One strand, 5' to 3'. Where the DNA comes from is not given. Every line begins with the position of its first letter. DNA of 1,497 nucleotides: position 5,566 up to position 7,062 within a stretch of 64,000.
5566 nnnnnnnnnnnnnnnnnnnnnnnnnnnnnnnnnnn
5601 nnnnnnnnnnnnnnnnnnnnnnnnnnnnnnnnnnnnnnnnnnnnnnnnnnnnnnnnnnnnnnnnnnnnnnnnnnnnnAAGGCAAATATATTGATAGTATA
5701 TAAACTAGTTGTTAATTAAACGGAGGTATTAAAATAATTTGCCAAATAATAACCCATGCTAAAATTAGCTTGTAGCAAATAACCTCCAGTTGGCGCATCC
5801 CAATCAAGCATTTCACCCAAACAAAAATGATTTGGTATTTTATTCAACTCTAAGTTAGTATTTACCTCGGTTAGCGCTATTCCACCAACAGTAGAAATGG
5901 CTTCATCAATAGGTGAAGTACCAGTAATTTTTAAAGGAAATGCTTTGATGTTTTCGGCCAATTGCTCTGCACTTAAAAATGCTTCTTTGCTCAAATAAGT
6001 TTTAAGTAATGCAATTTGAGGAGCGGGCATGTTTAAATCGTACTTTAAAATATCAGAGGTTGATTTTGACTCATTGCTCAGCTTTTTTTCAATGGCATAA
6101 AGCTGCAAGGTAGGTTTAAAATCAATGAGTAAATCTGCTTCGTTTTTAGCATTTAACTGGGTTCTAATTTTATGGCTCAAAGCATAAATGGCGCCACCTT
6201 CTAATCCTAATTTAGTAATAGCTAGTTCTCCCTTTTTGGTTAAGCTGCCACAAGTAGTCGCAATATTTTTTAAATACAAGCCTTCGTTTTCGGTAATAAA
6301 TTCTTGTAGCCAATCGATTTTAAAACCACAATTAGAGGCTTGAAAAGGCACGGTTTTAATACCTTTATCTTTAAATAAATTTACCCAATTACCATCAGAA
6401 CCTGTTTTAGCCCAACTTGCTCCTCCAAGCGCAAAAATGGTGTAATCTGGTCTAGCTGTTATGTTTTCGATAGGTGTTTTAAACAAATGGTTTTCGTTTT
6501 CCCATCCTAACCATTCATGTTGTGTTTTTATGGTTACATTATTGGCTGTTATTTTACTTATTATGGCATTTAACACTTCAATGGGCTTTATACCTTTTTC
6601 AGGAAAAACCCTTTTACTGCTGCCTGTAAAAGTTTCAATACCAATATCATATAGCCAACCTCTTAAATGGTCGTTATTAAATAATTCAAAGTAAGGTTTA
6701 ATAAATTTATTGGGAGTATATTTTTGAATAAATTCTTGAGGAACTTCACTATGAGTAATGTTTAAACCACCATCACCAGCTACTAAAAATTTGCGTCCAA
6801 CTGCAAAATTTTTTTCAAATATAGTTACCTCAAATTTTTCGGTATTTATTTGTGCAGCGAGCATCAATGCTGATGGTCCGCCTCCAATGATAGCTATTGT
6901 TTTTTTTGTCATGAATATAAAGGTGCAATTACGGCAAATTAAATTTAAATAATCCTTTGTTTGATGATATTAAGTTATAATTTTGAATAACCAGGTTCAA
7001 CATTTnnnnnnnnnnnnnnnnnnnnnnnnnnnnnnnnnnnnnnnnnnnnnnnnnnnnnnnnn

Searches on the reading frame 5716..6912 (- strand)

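Call 24: search_protein_families(library=pfam, proteins=[window:5716-6912:-], max_evalue=0.00001)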
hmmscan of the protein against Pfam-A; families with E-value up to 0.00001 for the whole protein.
window:5716-6912:- (398 aa): 2 families
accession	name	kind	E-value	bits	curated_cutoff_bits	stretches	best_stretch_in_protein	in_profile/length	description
PF03486.20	HI0933_like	-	3e-59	200.9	50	1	5-391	2-242/244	HI0933-like protein Rossmann domain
PF22780.1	HI0933_like_1st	-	2.4e-24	86.5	27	1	191-340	1-165/165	HI0933-like protein barrel and H2TH domain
